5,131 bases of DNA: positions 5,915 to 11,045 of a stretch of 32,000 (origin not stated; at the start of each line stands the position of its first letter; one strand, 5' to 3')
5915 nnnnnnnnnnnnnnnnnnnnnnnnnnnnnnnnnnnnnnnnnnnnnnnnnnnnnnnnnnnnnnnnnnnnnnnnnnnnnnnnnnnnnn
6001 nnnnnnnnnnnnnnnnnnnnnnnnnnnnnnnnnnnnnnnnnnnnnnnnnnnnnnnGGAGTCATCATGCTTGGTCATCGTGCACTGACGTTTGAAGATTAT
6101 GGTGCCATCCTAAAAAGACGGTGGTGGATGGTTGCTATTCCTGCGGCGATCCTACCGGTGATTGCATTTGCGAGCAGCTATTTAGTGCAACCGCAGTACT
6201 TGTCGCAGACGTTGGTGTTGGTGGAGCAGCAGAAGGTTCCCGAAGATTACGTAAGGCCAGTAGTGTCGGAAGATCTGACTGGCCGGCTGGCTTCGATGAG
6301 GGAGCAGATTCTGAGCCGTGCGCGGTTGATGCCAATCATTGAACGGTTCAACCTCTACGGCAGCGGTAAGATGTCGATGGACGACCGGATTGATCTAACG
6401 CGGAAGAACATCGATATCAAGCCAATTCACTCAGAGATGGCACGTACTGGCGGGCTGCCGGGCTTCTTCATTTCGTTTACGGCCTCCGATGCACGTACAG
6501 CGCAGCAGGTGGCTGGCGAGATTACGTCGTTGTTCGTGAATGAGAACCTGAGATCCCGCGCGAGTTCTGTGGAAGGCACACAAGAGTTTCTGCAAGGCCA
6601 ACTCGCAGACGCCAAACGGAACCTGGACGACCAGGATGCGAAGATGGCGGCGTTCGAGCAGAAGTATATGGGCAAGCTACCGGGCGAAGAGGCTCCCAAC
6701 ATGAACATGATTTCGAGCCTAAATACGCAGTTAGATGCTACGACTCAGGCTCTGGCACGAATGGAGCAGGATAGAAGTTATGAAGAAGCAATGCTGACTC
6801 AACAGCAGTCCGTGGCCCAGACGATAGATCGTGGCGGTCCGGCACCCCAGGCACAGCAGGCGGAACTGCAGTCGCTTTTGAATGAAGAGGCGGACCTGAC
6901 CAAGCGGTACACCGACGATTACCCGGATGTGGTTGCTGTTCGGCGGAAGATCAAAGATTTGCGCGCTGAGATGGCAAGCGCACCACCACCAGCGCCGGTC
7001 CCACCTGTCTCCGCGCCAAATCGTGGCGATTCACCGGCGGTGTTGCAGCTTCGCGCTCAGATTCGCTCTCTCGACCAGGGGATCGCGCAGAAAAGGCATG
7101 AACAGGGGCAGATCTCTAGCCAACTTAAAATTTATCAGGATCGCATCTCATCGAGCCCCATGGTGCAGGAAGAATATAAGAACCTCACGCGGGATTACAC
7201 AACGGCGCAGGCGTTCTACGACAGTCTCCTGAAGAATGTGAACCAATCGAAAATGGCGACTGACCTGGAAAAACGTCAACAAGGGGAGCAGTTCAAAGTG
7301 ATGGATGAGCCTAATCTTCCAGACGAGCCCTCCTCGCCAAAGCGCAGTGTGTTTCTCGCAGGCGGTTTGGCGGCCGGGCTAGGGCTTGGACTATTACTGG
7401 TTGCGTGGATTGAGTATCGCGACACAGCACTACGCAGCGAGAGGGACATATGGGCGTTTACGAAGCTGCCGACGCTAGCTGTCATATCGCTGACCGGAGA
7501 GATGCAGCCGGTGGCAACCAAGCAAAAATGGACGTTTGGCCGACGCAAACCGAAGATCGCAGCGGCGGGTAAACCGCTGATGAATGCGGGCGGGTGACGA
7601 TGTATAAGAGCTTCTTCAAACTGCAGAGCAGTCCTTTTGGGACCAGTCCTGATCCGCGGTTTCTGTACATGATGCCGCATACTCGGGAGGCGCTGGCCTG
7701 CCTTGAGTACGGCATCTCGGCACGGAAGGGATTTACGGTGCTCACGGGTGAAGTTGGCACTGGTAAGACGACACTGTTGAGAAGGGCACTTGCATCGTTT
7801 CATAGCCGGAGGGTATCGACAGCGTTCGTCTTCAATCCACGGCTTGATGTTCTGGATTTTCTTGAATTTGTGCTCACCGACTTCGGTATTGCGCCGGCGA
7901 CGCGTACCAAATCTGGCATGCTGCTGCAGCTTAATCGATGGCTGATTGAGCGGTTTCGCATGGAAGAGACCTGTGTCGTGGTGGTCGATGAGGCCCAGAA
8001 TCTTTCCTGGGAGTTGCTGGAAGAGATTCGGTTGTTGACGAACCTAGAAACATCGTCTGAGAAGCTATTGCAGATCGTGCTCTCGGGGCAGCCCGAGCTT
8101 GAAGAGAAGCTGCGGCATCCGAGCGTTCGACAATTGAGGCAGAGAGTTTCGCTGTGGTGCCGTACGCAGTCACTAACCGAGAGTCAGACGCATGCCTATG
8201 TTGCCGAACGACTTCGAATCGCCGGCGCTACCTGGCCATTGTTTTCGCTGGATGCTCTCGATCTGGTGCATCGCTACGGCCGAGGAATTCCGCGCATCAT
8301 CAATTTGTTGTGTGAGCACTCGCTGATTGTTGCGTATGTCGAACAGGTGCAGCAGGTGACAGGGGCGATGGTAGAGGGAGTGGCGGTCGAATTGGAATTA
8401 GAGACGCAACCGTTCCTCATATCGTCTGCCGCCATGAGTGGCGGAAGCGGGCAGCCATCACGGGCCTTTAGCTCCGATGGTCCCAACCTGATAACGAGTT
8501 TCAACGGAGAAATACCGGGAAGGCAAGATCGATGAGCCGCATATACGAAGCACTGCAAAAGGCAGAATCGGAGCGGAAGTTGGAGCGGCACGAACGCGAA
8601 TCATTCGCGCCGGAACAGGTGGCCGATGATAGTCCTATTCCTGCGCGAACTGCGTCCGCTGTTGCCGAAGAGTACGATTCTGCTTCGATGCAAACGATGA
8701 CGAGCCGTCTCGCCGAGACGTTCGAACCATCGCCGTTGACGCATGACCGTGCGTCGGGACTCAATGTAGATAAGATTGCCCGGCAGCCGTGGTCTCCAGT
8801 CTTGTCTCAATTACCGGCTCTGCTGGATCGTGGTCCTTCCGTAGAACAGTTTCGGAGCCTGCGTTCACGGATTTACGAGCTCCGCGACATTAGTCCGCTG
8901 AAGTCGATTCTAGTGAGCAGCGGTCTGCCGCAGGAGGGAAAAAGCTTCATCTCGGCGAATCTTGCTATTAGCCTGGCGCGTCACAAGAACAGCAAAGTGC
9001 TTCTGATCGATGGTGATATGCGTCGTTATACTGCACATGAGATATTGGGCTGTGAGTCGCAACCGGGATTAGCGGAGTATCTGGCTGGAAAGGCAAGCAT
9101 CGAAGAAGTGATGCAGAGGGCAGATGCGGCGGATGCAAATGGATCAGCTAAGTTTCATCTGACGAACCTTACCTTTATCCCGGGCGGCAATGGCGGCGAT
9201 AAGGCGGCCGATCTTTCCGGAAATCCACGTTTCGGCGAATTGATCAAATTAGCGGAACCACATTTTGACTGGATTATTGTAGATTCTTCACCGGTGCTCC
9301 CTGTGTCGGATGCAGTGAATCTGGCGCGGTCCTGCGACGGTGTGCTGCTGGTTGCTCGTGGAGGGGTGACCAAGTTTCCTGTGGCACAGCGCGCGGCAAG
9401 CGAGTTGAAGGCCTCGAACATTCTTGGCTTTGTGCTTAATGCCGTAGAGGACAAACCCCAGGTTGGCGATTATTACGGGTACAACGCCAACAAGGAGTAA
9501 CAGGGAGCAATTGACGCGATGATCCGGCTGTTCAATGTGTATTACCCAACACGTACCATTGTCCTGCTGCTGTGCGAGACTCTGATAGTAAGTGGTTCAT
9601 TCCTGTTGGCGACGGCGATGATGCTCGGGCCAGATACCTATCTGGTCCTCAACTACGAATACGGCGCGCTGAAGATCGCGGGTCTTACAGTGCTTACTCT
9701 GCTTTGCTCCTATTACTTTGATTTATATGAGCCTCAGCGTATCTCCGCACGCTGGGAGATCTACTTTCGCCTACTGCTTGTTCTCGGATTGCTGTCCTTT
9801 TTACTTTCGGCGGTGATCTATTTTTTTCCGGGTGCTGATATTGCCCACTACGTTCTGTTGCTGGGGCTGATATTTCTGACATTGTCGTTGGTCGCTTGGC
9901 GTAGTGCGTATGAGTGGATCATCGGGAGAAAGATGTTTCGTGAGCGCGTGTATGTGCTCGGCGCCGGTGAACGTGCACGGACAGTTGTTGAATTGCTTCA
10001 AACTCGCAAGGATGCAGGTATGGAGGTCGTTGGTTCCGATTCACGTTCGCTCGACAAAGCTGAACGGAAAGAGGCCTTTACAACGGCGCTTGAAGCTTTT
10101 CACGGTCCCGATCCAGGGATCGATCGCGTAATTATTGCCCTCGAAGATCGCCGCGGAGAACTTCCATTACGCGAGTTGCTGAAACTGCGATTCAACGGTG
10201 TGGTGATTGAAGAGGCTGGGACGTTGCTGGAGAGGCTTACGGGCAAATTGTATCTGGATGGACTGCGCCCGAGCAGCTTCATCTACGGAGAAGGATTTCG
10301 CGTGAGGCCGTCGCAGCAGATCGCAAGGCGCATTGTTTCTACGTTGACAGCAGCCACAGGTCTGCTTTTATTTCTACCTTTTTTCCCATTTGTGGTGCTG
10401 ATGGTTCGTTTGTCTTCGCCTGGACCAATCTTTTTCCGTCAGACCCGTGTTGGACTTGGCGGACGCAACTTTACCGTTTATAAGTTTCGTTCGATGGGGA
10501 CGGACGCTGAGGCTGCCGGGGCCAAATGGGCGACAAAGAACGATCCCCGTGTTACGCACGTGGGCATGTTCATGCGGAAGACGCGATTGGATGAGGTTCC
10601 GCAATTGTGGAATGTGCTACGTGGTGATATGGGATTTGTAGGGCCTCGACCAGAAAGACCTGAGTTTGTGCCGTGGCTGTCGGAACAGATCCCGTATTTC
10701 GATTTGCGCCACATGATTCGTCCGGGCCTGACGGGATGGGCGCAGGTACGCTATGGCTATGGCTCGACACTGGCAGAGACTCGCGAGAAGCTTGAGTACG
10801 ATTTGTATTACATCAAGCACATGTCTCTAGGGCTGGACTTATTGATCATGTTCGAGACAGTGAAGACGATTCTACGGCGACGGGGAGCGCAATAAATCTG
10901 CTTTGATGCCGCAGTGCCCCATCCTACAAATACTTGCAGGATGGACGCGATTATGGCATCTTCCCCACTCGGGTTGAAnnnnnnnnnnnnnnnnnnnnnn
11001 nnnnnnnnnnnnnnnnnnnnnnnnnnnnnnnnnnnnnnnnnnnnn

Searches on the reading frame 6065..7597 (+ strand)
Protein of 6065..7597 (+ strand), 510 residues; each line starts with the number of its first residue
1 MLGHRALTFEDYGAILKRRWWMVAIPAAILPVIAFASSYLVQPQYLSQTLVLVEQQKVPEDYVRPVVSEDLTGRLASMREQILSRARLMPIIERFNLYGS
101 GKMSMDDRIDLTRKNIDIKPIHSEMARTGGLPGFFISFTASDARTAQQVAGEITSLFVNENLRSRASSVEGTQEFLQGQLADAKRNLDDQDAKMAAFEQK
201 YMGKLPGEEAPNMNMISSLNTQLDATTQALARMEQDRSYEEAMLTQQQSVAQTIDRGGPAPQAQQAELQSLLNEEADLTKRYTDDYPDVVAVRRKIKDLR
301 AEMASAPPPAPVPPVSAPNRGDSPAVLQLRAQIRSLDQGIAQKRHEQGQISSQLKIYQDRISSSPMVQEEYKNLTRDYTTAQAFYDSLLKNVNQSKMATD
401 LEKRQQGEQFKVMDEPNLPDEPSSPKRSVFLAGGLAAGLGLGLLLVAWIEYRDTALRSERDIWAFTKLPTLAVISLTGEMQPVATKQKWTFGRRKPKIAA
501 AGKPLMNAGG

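Call 6: search_protein_families(library=pfam, proteins=[window:6065-7597:+], max_evalue=0.001)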
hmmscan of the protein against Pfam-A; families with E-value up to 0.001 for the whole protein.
window:6065-7597:+ (510 aa): 2 families
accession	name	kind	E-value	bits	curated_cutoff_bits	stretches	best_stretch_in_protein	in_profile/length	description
PF13807.11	GNVR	-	8.6e-08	32.4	27.7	1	368-446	3-77/82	G-rich domain on putative tyrosine kinase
PF02706.20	Wzz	-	1.6e-06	28.8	25.5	1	14-81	10-76/91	Chain length determinant protein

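Call 82: search_protein_families(library=ncbifam, proteins=[window:6065-7597:+], max_evalue=0.00001)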
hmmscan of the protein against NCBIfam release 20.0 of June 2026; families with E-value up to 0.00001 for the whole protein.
window:6065-7597:+ (510 aa): 5 families
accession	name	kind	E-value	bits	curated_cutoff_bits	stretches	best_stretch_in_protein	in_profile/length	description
TIGR03007.1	pepcterm_ChnLen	equivalog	1.8e-65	221.1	278.85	1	14-481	9-467/498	XrtA system polysaccharide chain length determinant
TIGR01005.1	eps_transp_fam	subfamily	3.6e-18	65.1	411.7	1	136-479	159-482/754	exopolysaccharide transport protein family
TIGR03017.1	EpsF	equivalog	1.1e-10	40.9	422.75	1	333-475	302-444/444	chain length determinant protein EpsF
NF008568.0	PRK11519.1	equivalog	1.4e-09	36.8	1068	0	136-227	232-324/720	tyrosine-protein kinase Wzc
TIGR01006.1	polys_exp_MPA1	subfamily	9.7e-08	31.7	296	0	406-475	153-222/226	CspC family polysaccharide chain length determinant protein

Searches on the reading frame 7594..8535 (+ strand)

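Call 6: search_protein_families(library=pfam, proteins=[window:7594-8535:+], max_evalue=0.001)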
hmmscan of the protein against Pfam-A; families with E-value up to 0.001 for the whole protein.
window:7594-8535:+ (313 aa): 5 families
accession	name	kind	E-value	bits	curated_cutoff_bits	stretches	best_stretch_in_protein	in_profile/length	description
PF13401.12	AAA_22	-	8.3e-29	101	27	1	44-173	4-130/130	AAA domain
PF13191.12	AAA_16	-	1.6e-06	29.1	32.6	1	41-158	20-164/167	AAA ATPase domain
PF25199.1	nSTAND_NTPase5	-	6.1e-06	26.6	34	1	43-164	39-131/145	Novel STAND NTPase 5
PF13604.12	AAA_30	-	4.3e-05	23.8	27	1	41-153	14-114/191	AAA domain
PF13245.12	AAA_19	-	0.00029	21.4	25.1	0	44-73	10-39/134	AAA domain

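Call 82: search_protein_families(library=ncbifam, proteins=[window:7594-8535:+], max_evalue=0.00001)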
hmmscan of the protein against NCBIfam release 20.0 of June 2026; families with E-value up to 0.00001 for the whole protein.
window:7594-8535:+ (313 aa): 1 family
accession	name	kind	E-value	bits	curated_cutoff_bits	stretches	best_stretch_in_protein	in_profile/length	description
TIGR03015.1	pepcterm_ATPase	hypoth_equivalog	4e-84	282.2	324.5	1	3-269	1-268/269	XrtA/PEP-CTERM system-associated ATPase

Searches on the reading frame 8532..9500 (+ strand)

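Call 4: search_protein_families(library=pfam, proteins=[window:8532-9500:+], max_evalue=0.01)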
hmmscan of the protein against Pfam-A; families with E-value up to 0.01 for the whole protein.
window:8532-9500:+ (322 aa): 3 families
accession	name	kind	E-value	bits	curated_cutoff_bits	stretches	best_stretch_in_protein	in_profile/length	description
PF13614.12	AAA_31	-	4.2e-07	30.5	27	1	136-272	14-144/177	AAA domain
PF01656.29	CbiA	-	1.8e-05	25.1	25.4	1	135-307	10-85/125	CobQ/CobB/MinD/ParA nucleotide binding domain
PF10609.15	ParA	-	0.00027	20.9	27.1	1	125-177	5-56/246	NUBPL iron-transfer P-loop NTPase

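Call 5: search_protein_families(library=ncbifam, proteins=[window:8532-9500:+], max_evalue=0.01)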
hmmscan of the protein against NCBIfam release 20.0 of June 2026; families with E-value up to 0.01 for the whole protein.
window:8532-9500:+ (322 aa): 13 families
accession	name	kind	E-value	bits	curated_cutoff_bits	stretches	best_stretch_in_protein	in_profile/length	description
TIGR03018.1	pepcterm_TyrKin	hypoth_equivalog_domain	4.4e-33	114.4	230.65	1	104-303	12-207/207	XrtA-associated tyrosine autokinase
TIGR01007.1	eps_fam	subfamily_domain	6.6e-33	114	108.05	1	105-317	1-203/204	polysaccharide biosynthesis tyrosine autokinase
NF007350.0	PRK09841.1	equivalog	5.8e-27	94.1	1248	1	103-319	511-717/726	tyrosine-protein kinase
NF008568.0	PRK11519.1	equivalog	1.3e-26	93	1068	1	103-317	506-710/720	tyrosine-protein kinase Wzc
TIGR01005.1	eps_transp_fam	subfamily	5.5e-26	91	411.7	1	102-311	522-724/754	exopolysaccharide transport protein family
TIGR03029.1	EpsG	equivalog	9.1e-23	80.8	313.8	1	99-303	79-273/274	chain length determinant protein tyrosine kinase EpsG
TIGR01969.1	minD_arch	subfamily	6.3e-09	35.4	201.75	1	125-307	2-172/251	cell division ATPase MinD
TIGR01968.1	minD_bact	equivalog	1.1e-06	28.2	212.9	1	125-294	3-160/261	septum site-determining protein MinD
TIGR02016.1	BchX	equivalog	0.0016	17.8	331.2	1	135-197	11-72/296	chlorophyllide a reductase iron protein subunit X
NF008669.0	PRK11670.1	equivalog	0.0022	17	348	1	117-177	100-160/369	iron-sulfur cluster carrier protein ApbC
TIGR03815.1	CpaE_hom_Actino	equivalog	0.0038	16.4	154.45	1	136-296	124-273/340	septum site-determining protein Ssd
NF041136.1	MrpORP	equivalog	0.0048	16.2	450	0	125-177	7-58/365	iron-sulfur cluster carrier protein MrpORP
TIGR03371.1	cellulose_yhjQ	equivalog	0.0077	15.7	157.85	0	136-306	14-179/246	cellulose biosynthesis protein BcsQ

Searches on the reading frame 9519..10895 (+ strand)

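Call 4: search_protein_families(library=pfam, proteins=[window:9519-10895:+], max_evalue=0.01)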
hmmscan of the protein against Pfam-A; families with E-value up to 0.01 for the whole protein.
window:9519-10895:+ (458 aa): 2 families
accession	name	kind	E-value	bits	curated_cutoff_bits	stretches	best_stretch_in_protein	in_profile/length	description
PF02397.22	Bac_transf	-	2.2e-65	220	27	1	271-452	2-178/179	Bacterial sugar transferase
PF13727.12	CoA_binding_3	-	0.0025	18.3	25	1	67-173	3-109/175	CoA-binding domain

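Call 5: search_protein_families(library=ncbifam, proteins=[window:9519-10895:+], max_evalue=0.01)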
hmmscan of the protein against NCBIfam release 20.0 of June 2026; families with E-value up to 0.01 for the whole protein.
window:9519-10895:+ (458 aa): 10 families
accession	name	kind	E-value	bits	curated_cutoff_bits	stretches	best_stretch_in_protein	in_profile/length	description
TIGR03013.1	EpsB_2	subfamily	3.7e-128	428.4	393.35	1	20-457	3-442/443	TIGR03013 family XrtA/PEP-CTERM system glycosyltransferase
TIGR03025.1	EPS_sugtrans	subfamily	7.3e-118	394.6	295.55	1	19-457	2-444/445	exopolysaccharide biosynthesis polyprenyl glycosylphosphotransferase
TIGR03023.1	WcaJ_sugtrans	equivalog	7e-89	299.2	410.75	1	23-457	6-452/453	undecaprenyl-phosphate glucose phosphotransferase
TIGR03022.1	WbaP_sugtrans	subfamily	6.3e-59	200.4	403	1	49-457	32-455/456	undecaprenyl-phosphate galactose phosphotransferase WbaP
NF007518.0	PRK10124.1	equivalog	2.1e-48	165.2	684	1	268-448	272-454/464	undecaprenyl-phosphate glucose phosphotransferase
NF050817.1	PolSacchBiosHfsE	equivalog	1.1e-43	149.7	750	1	260-454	262-462/467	polysaccharide biosynthesis protein HfsE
NF041877.1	EPS_EpsZ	equivalog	4.6e-39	134.3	800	1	260-457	256-458/459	exopolysaccharide biosynthesis polyisoprenyl-phosphate hexose-1-phosphate transferase EpsZ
NF052601.1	undeca_RfbP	equivalog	1.9e-38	132.1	330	1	265-452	40-236/244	undecaprenyl-phosphate galactose phosphotransferase family protein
NF011751.0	PRK15204.1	equivalog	6.4e-30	104.2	907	1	286-457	296-475/476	undecaprenyl-phosphate galactose phosphotransferase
NF045514.1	glycotran_HepC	equivalog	1.4e-24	86.6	140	1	266-378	113-211/220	heterocyst development glycosyltransferase HepC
